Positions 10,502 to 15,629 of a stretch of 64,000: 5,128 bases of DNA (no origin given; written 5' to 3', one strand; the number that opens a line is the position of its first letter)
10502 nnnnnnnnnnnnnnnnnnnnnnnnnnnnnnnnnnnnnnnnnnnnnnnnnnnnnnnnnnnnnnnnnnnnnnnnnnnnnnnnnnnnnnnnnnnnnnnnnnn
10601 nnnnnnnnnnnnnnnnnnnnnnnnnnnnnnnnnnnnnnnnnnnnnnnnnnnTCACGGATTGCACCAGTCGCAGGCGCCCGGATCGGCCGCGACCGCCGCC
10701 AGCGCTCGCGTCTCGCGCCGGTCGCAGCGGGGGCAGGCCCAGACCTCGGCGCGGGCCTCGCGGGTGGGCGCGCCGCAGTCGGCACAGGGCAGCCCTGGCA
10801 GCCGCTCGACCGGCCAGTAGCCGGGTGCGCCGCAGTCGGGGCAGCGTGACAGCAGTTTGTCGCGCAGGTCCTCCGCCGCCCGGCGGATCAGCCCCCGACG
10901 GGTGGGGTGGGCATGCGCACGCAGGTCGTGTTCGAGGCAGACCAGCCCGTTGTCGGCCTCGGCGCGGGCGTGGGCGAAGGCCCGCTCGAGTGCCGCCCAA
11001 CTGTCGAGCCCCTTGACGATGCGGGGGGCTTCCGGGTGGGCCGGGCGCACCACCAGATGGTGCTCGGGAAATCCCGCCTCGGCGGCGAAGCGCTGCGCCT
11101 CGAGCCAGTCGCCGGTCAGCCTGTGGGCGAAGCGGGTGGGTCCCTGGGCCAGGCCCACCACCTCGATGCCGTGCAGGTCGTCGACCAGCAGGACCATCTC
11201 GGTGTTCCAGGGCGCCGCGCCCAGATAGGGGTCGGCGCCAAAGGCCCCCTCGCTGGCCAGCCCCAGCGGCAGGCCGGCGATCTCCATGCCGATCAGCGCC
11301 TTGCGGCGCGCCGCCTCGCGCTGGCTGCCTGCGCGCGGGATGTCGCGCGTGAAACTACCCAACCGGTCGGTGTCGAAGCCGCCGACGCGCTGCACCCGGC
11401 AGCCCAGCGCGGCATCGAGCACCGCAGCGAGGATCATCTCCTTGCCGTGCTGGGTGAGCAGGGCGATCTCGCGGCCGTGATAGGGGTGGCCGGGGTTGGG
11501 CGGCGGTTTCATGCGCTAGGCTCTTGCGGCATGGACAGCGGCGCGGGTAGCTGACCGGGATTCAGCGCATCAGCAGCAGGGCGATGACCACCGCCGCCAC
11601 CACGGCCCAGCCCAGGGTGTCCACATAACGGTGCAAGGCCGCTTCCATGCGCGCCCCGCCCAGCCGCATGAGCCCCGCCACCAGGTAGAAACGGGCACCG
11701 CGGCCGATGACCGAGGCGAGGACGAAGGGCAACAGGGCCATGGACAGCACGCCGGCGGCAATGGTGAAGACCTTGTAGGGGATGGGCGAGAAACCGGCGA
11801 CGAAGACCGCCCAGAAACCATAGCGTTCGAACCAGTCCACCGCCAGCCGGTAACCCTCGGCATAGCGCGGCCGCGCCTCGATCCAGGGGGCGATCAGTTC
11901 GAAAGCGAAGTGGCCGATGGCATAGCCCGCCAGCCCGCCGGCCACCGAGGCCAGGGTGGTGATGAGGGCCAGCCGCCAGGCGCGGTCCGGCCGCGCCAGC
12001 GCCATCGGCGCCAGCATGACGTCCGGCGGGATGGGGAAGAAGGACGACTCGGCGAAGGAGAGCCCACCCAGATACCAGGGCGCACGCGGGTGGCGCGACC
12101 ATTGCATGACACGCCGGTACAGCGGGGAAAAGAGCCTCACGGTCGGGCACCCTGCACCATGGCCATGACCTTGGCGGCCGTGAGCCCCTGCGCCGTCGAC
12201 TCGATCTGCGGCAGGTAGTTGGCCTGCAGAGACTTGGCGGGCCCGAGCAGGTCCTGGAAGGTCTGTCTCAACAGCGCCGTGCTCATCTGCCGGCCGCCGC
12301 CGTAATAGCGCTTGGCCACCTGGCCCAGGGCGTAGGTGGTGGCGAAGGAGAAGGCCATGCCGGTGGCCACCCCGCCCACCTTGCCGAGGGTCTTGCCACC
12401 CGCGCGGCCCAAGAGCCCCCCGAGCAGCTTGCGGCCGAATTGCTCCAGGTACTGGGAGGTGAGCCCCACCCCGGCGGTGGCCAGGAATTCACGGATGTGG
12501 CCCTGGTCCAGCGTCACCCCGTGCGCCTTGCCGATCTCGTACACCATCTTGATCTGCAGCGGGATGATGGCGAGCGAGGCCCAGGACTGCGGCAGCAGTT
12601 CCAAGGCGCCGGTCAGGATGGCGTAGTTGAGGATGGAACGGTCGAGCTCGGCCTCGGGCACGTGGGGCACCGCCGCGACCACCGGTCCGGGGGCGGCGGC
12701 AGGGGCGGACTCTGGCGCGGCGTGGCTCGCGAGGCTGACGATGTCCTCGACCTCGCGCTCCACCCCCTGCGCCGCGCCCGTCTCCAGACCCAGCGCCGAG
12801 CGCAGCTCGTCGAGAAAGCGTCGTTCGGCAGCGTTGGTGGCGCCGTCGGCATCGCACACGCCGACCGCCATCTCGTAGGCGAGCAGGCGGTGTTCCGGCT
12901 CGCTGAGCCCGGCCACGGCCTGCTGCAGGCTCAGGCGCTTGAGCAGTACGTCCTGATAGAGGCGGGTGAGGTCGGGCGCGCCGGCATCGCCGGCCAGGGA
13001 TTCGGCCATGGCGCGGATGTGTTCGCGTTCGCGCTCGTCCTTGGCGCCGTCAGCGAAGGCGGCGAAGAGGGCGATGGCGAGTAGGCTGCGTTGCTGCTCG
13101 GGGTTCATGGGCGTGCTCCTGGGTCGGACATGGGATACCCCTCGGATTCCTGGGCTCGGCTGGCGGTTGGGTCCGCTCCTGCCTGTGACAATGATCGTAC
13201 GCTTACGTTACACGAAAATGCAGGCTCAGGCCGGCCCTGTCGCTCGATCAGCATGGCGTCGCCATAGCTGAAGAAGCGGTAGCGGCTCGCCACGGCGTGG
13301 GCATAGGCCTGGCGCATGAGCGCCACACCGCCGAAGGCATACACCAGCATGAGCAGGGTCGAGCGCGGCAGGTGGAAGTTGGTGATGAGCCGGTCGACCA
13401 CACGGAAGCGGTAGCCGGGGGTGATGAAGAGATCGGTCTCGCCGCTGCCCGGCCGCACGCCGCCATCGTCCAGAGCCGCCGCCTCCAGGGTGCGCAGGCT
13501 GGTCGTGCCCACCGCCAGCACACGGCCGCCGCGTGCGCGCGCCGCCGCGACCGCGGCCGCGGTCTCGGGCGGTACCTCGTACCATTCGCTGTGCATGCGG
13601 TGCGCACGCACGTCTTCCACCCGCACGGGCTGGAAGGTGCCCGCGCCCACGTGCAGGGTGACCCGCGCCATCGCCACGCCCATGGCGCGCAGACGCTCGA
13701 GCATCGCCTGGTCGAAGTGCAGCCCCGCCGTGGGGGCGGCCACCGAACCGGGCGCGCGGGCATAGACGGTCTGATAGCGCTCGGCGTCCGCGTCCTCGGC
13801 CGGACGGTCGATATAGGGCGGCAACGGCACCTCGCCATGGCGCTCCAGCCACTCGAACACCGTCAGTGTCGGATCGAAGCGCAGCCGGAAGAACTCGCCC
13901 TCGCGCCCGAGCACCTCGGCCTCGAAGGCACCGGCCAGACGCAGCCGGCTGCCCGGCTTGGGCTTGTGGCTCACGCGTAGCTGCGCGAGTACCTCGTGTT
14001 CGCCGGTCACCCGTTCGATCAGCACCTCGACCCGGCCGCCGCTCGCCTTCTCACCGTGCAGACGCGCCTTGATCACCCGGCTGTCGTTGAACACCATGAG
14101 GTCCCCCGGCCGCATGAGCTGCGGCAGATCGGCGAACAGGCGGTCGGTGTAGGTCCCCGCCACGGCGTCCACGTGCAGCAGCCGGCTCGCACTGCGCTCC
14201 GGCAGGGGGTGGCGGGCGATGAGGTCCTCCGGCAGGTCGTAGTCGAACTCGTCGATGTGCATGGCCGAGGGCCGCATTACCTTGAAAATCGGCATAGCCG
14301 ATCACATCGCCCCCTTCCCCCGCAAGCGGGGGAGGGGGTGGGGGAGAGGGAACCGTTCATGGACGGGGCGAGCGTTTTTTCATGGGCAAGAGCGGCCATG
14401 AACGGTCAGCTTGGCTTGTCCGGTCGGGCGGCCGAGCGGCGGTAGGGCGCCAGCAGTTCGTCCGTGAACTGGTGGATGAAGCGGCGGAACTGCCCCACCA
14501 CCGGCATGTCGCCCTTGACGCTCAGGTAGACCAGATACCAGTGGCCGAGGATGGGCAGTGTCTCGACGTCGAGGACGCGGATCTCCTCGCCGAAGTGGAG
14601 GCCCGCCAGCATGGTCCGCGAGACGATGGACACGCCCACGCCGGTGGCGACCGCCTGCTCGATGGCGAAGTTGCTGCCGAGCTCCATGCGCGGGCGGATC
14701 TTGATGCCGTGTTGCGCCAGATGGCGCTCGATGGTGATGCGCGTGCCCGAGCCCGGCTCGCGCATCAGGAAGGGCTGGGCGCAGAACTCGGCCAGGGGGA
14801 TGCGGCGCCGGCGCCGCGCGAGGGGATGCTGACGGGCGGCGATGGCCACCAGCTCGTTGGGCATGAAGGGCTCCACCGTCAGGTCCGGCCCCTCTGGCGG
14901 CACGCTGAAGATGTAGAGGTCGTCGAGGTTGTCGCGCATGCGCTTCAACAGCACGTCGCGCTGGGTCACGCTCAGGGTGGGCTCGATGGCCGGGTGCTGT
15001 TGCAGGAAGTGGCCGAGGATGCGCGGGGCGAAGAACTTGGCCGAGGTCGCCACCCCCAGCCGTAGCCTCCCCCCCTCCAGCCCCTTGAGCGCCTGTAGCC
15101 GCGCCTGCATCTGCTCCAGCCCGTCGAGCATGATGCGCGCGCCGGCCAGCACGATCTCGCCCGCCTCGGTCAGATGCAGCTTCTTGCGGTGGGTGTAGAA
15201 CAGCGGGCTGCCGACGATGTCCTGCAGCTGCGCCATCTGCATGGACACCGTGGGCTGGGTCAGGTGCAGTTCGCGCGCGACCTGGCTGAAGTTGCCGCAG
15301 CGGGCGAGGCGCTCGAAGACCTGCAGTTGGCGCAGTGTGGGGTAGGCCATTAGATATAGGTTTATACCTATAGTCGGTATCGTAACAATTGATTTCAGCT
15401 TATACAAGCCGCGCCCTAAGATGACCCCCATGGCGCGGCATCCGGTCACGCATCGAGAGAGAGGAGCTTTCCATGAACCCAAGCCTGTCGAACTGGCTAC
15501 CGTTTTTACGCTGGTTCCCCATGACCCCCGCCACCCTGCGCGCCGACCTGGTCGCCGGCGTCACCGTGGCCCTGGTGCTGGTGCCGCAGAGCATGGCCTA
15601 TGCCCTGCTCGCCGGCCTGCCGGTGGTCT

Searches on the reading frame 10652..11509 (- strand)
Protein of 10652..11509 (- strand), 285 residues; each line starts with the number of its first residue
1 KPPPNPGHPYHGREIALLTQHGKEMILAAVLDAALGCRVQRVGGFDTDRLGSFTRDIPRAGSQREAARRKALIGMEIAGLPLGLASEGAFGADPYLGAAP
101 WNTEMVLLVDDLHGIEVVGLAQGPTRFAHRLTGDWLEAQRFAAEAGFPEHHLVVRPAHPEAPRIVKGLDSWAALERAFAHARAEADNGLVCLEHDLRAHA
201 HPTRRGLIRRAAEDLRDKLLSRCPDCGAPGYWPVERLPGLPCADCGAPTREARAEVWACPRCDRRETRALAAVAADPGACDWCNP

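Call 24: search_protein_families(library=pfam, proteins=[window:10652-11509:-], max_evalue=0.001)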
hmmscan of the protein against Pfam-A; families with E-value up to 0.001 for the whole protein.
window:10652-11509:- (285 aa): 1 family
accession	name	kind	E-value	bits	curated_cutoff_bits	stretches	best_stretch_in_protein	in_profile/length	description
PF20376.4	DUF6671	-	2.1e-35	122.9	23.8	1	70-285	1-217/217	Domain of unknown function (DUF6671)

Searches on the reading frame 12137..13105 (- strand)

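Call 24: search_protein_families(library=pfam, proteins=[window:12137-13105:-], max_evalue=0.001)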
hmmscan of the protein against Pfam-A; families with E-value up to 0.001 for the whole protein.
window:12137-13105:- (322 aa): 2 families
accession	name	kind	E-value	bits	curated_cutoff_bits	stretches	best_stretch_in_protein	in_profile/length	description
PF04391.17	DUF533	-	8.3e-11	42.2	29.6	1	4-119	69-178/178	Protein of unknown function (DUF533)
PF05099.18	TerB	-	4.1e-08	34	24.4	1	8-111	4-112/118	Tellurite resistance protein TerB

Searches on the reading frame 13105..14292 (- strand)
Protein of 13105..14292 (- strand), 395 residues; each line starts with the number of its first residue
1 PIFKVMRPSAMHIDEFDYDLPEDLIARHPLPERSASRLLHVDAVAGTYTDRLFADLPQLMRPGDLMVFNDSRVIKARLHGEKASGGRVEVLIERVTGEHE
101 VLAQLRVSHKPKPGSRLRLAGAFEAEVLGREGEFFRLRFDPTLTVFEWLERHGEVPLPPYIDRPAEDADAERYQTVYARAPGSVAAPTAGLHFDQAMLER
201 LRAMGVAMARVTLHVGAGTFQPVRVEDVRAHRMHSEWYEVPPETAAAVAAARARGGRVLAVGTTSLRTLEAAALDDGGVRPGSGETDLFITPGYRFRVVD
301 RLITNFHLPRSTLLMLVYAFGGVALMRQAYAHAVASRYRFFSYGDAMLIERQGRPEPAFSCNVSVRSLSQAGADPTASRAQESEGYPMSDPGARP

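Call 24: search_protein_families(library=pfam, proteins=[window:13105-14292:-], max_evalue=0.001)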
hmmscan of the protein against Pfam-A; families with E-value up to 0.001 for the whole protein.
window:13105-14292:- (395 aa): 1 family
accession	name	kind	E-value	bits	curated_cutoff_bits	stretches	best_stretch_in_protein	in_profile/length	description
PF02547.20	Queuosine_synth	-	1.3e-133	445.5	25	1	14-349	2-322/322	Queuosine biosynthesis protein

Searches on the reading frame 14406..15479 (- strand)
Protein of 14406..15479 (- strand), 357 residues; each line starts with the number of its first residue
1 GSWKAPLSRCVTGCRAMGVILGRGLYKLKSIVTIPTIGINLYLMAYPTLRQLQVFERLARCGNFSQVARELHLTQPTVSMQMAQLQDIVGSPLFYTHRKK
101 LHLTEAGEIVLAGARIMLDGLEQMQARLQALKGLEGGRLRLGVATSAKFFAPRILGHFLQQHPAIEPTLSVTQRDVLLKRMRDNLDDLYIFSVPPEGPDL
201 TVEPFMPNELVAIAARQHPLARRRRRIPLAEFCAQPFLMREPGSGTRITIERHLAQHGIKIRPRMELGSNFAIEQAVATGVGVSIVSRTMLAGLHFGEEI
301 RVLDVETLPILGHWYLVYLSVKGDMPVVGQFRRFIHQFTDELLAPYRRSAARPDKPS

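Call 5: search_protein_families(library=pfam, proteins=[window:14406-15479:-], max_evalue=0.001)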
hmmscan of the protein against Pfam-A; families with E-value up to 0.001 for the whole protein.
window:14406-15479:- (357 aa): 2 families
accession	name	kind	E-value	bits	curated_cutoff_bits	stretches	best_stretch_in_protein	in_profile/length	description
PF03466.25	LysR_substrate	-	3.7e-43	147.8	28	1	133-337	2-206/209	LysR substrate binding domain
PF00126.33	HTH_1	-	1.3e-20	73.6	26.6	1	49-108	1-60/60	Bacterial regulatory helix-turn-helix protein, lysR family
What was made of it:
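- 14406..15350 (-): Divergently transcribed LysR-type regulator next to SulP1. The likely start is the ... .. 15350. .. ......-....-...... box lies in the 15351-15472 intergenic region. Pfam HTH_1 and LysR_substrate (call 5).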
